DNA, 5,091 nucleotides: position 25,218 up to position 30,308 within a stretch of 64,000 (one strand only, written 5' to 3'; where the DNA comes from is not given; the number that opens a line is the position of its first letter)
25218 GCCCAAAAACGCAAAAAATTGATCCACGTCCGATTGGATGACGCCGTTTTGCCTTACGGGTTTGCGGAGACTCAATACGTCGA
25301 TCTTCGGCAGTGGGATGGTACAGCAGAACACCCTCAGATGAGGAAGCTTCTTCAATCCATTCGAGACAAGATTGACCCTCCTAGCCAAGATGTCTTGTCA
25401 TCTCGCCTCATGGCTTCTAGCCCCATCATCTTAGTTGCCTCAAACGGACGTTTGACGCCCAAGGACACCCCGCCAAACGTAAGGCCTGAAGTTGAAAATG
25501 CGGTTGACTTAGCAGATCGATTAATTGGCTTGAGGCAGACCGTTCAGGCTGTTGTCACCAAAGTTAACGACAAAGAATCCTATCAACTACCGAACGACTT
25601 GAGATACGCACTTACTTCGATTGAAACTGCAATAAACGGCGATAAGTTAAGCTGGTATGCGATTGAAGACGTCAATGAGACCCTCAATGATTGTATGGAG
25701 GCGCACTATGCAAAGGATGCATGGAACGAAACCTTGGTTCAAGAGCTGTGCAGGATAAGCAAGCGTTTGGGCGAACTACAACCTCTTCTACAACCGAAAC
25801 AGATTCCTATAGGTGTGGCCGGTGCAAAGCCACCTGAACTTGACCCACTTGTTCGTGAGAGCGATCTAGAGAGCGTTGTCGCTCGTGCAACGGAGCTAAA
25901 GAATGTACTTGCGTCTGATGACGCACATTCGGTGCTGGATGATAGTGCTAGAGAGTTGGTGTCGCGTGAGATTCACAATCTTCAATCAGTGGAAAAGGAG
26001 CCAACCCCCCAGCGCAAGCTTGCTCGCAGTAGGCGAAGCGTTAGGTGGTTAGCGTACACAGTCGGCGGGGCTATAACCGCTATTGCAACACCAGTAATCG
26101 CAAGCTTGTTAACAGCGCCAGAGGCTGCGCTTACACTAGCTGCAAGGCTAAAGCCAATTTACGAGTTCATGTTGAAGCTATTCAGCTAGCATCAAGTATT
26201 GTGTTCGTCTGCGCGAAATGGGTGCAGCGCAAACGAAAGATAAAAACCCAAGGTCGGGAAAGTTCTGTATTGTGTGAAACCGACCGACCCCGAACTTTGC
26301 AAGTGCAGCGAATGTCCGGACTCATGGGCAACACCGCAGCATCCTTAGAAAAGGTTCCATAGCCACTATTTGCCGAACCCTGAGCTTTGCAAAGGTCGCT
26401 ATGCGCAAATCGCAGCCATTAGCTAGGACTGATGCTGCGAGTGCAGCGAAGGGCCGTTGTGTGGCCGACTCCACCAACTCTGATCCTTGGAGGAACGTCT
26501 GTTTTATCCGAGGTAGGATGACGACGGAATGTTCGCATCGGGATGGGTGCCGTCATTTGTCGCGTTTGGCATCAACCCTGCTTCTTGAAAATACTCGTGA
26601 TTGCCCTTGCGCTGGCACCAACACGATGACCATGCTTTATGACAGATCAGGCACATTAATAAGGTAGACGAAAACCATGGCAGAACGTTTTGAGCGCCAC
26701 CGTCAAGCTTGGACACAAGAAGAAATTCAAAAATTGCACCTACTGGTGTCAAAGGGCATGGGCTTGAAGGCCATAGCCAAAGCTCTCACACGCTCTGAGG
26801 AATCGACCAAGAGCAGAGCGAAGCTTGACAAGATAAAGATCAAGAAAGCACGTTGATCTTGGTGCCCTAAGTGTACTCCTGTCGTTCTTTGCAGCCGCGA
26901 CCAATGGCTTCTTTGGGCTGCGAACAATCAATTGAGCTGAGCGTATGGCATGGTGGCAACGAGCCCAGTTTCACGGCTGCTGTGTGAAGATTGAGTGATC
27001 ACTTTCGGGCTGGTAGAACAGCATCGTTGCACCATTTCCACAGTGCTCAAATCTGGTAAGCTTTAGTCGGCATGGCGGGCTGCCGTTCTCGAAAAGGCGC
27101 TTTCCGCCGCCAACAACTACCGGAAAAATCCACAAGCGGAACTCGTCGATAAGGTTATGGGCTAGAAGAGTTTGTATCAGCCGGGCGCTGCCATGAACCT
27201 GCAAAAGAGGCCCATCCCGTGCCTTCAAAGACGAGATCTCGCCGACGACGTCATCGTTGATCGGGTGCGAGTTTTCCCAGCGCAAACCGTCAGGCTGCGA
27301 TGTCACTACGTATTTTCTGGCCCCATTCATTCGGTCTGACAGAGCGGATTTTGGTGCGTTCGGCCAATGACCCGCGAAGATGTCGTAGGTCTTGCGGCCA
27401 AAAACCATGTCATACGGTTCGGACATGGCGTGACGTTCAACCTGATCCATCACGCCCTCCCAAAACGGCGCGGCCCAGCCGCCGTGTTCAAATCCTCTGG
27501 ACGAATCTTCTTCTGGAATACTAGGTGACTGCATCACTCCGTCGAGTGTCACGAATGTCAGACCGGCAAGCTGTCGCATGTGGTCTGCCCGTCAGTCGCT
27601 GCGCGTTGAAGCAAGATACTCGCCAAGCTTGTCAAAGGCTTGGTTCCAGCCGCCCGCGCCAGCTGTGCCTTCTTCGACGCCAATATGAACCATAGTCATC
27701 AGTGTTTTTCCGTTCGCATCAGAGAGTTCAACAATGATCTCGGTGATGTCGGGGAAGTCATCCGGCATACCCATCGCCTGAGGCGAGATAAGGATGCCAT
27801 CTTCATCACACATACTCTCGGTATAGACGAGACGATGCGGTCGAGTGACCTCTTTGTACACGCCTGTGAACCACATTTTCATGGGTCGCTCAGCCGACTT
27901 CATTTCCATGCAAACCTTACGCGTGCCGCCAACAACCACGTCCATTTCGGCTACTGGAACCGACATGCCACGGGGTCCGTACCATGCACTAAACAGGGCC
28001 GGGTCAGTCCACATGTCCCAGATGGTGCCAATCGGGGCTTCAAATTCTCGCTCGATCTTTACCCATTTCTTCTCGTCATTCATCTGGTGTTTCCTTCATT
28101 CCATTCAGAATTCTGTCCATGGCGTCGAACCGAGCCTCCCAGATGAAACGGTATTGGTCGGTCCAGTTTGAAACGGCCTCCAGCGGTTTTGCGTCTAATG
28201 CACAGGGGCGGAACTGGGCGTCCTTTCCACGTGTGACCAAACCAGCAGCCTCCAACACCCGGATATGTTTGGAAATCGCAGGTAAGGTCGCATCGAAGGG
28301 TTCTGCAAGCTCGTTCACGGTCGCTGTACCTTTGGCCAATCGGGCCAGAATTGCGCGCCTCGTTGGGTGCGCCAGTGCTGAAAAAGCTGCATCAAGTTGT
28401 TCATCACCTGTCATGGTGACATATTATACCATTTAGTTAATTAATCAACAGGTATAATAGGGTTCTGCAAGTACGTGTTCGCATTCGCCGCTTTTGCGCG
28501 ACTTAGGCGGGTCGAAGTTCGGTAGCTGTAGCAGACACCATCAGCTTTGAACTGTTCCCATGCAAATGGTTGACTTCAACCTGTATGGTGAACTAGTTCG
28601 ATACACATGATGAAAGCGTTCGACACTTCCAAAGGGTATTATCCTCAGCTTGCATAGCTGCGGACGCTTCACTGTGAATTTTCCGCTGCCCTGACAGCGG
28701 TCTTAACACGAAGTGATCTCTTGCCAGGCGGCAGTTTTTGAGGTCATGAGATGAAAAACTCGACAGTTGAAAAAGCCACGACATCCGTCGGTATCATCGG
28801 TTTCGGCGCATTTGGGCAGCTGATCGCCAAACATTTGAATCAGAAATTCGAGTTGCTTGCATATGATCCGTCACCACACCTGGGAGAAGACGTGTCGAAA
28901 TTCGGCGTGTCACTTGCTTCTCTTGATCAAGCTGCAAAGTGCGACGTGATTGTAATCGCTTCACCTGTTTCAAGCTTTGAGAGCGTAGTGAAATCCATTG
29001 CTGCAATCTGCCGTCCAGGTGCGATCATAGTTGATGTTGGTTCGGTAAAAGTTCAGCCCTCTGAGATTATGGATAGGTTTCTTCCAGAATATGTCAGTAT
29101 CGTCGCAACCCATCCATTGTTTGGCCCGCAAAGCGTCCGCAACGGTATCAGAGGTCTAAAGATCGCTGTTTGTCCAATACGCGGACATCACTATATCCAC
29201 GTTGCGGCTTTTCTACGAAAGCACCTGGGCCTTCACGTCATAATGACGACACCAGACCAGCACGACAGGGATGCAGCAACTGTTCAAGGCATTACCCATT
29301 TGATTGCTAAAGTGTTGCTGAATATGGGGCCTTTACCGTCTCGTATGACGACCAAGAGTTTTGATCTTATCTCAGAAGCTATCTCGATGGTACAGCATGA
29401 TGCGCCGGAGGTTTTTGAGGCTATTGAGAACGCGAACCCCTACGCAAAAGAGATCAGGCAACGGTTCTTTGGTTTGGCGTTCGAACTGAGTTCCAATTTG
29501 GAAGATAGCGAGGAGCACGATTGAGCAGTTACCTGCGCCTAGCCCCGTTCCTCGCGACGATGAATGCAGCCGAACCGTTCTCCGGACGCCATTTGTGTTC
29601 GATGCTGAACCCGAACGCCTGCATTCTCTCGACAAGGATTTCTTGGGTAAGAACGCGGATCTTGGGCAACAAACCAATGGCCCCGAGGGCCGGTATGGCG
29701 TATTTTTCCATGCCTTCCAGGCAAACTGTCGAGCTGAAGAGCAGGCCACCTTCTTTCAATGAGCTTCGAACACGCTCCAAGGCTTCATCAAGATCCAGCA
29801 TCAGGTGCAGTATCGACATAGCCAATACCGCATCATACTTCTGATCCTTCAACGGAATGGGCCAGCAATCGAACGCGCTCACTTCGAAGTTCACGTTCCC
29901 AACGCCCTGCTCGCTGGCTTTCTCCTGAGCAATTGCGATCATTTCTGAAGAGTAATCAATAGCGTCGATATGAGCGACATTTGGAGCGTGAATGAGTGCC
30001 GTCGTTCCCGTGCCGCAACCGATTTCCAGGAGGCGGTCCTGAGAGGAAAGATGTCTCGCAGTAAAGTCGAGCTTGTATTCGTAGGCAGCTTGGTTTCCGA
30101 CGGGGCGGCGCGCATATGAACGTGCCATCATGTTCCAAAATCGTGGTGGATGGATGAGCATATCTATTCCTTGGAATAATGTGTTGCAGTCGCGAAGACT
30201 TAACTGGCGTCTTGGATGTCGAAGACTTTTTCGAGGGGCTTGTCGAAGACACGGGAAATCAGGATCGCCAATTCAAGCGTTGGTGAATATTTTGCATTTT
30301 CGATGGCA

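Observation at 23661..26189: Tail-anchored LRR-TIR protein: a candidate single-gene sensor-effector with Toll-like-receptor/plant-TNL-like logic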

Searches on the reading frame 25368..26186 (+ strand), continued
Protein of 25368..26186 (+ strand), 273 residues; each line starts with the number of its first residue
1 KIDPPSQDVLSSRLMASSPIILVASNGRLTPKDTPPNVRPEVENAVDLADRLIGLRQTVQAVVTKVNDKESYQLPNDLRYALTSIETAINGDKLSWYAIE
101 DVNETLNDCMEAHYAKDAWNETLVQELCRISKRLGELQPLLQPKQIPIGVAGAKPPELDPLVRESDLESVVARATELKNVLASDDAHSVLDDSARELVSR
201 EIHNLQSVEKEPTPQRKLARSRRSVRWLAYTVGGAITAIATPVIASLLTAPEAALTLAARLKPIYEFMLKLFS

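Call 88: search_solved_structures(query=A3, max_evalue=10, show_alignments=0)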
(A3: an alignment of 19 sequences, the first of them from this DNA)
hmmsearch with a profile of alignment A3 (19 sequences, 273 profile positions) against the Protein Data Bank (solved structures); distinct sequences matched with E-value up to 10: 6.
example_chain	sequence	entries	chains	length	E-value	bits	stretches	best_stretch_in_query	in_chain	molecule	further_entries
2l7n_A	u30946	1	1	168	0.26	14.2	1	169-225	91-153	Talin-1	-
5woz_A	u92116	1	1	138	0.39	13.6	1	49-115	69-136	Regulator of Ty1 transposition protein 103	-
2km4_A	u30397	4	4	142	0.42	13.5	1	49-115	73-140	Regulator of Ty1 transposition protein 103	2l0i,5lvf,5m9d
3vjf_A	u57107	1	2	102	1.1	12.2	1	42-108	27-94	WA20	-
8ixz_A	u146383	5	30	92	1.1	12.1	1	43-101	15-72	p26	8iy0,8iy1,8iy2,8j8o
8h2j_A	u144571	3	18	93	1.2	12.1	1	43-101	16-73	p26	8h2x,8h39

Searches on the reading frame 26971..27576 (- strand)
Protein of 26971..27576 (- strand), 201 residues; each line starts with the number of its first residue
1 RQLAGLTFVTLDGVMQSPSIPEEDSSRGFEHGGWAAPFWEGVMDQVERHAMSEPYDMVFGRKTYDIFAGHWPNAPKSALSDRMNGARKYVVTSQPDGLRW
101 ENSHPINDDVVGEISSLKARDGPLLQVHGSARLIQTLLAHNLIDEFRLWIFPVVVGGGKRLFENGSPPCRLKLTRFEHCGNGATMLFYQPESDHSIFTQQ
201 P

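Call 84: search_protein_families(library=padloc, proteins=[window:26971-27576:-], max_evalue=0.001)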
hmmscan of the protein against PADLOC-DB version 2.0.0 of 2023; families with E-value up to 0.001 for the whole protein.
window:26971-27576:- (201 aa): 0 families

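Call 85: search_protein_families(library=pfam, proteins=[window:26971-27576:-], max_evalue=0.001)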
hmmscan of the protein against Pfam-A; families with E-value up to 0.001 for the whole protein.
window:26971-27576:- (201 aa): 1 family
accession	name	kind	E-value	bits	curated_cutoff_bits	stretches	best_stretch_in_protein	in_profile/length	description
PF01872.23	RibD_C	-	2.1e-19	70.5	24.1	1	7-183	7-195/197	RibD C-terminal domain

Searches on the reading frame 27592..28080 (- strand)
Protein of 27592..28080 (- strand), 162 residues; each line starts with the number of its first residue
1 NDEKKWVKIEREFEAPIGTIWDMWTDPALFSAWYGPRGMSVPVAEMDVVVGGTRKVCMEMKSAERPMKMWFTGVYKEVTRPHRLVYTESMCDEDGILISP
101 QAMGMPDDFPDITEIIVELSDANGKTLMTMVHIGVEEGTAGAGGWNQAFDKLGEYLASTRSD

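Call 84: search_protein_families(library=padloc, proteins=[window:27592-28080:-], max_evalue=0.001)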
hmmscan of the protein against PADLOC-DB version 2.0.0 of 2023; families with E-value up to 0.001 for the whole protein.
window:27592-28080:- (162 aa): 0 families

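Call 85: search_protein_families(library=pfam, proteins=[window:27592-28080:-], max_evalue=0.001)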
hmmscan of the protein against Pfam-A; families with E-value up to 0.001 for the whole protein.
window:27592-28080:- (162 aa): 1 family
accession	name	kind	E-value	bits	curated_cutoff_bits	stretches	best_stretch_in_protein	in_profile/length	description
PF08327.17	AHSA1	-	1.5e-22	80.6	22.1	1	15-156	2-124/125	Activator of Hsp90 ATPase homolog 1-like protein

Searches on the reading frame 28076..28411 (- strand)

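Call 85: search_protein_families(library=pfam, proteins=[window:28076-28411:-], max_evalue=0.001)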
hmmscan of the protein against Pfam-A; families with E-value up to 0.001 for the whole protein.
window:28076-28411:- (111 aa): 7 families
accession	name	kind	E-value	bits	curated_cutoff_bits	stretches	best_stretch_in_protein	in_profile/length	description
PF12840.13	HTH_20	-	1.7e-15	57.1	27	1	13-60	1-49/51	Helix-turn-helix domain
PF01022.26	HTH_5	-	1.8e-10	40.9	22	1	15-60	1-46/47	Bacterial regulatory protein, arsR family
PF12802.13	MarR_2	-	1.5e-05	25.5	27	1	21-65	10-56/61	MarR family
PF13412.12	HTH_24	-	6.6e-05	22.9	21.9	1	16-60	3-48/48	Winged helix-turn-helix DNA-binding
PF25213.1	HVO_A0261_N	-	0.0002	21.6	35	1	14-67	9-61/86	HVO_A0261 N-terminal domain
PF01047.28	MarR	-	0.00029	21.1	24.6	1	27-64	15-52/59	MarR family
PF13601.12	HTH_34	-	0.00062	20.3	27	1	20-68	4-53/80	Winged helix DNA-binding domain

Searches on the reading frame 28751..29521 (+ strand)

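Call 85: search_protein_families(library=pfam, proteins=[window:28751-29521:+], max_evalue=0.001)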
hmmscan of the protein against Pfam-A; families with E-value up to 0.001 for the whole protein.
window:28751-29521:+ (257 aa): 6 families
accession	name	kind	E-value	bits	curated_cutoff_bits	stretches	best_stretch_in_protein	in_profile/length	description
PF02153.23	PDH_N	-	4e-18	65.8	26.5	1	39-127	18-108/154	Prephenate dehydrogenase, nucleotide-binding domain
PF02826.25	2-Hacid_dh_C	-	4.6e-08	33.1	25.1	1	7-97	33-127/178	D-isomer specific 2-hydroxyacid dehydrogenase, NAD binding domain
PF03807.23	F420_oxidored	-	1.8e-07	32.1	21.6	1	13-96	2-91/94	NADP oxidoreductase coenzyme F420-dependent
PF03446.21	NAD_binding_2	-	2.5e-06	28.1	21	1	13-105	2-101/161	NAD binding domain of 6-phosphogluconate dehydrogenase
PF01210.29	NAD_Gly3P_dh_N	-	0.00031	21.2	23.1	0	58-96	63-102/158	NAD-dependent glycerol-3-phosphate dehydrogenase N-terminus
PF10727.15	Rossmann-like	-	0.00086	19.5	23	0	3-97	7-108/131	Rossmann-like domain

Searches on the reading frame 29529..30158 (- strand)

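Call 84: search_protein_families(library=padloc, proteins=[window:29529-30158:-], max_evalue=0.001)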
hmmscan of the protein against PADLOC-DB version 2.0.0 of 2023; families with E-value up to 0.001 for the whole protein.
window:29529-30158:- (209 aa): 1 family
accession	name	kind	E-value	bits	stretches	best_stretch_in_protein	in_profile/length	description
PDLC04134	mad2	-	1.1e-20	72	1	8-148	258-400/492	mads_2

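Call 85: search_protein_families(library=pfam, proteins=[window:29529-30158:-], max_evalue=0.001)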
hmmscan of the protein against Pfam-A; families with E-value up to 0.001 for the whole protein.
window:29529-30158:- (209 aa): 11 families
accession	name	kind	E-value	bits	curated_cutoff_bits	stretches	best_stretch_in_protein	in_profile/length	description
PF13847.12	Methyltransf_31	-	1.2e-19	70.9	27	1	38-146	2-113/145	Methyltransferase domain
PF13649.12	Methyltransf_25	-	6.4e-19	68.9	27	1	44-138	2-97/97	Methyltransferase domain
PF08241.18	Methyltransf_11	-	5.4e-17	62.7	21.2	1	44-141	1-94/95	Methyltransferase domain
PF13489.12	Methyltransf_23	-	1.7e-16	60.9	27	1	30-188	13-163/164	Methyltransferase domain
PF08242.18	Methyltransf_12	-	2.8e-16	60.5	30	1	44-140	1-98/98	Methyltransferase domain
PF01209.24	Ubie_methyltran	-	7.3e-08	32.5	20.1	1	41-141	49-150/233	ubiE/COQ5 methyltransferase family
PF06080.18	DUF938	-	3.7e-05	24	27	1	38-120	23-113/202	Protein of unknown function (DUF938)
PF02353.26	CMAS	-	7.3e-05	22.7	27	1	25-151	46-173/273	Mycolic acid cyclopropane synthetase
PF06325.19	PrmA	-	0.00021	21.3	22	1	37-145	159-261/296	Ribosomal protein L11 methyltransferase (PrmA)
PF01135.25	PCMT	-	0.00039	20.7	20.3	1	37-94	71-131/210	Protein-L-isoaspartate(D-aspartate) O-methyltransferase (PCMT)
PF05175.20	MTS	-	0.00053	20.1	23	1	36-112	26-103/170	Methyltransferase small domain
